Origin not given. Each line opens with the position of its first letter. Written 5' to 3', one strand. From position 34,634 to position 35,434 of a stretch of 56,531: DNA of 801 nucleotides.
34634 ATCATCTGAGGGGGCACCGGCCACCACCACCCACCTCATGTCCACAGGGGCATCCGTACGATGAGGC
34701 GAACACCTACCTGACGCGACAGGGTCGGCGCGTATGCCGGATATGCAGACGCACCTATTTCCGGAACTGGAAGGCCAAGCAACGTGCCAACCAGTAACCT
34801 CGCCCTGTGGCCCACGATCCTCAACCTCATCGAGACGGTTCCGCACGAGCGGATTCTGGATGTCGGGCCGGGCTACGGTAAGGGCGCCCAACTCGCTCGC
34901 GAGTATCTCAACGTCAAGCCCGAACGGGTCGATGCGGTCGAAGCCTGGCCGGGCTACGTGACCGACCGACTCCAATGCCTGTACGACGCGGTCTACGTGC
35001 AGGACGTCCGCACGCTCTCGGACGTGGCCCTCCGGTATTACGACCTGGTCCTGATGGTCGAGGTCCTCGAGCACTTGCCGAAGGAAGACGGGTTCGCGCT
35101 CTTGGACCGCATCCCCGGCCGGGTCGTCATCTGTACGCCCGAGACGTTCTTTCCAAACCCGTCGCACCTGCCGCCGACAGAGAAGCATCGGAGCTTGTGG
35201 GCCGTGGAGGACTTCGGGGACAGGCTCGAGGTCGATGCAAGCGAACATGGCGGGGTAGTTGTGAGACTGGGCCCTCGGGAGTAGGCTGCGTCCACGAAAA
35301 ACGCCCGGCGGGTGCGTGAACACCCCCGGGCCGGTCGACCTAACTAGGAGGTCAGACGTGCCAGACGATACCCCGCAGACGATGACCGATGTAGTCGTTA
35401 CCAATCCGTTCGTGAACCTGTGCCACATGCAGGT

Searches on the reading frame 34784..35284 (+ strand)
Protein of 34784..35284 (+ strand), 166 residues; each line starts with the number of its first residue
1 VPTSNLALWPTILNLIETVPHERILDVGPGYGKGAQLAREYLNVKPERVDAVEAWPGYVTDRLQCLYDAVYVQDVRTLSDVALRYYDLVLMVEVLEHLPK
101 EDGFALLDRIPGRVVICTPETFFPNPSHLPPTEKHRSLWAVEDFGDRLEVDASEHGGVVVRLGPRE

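Call 68: search_protein_families(library=pfam, proteins=[window:34784-35284:+], max_evalue=0.01)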
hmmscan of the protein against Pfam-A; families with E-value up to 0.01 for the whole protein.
window:34784-35284:+ (166 aa): 3 families
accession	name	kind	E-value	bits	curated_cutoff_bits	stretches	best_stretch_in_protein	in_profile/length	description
PF13489.12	Methyltransf_23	-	3.5e-05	24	27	1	19-100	21-96/164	Methyltransferase domain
PF08241.18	Methyltransf_11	-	0.00028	21.9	21.2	1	25-100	1-75/95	Methyltransferase domain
PF13649.12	Methyltransf_25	-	0.00076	20.6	27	1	24-109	1-88/97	Methyltransferase domain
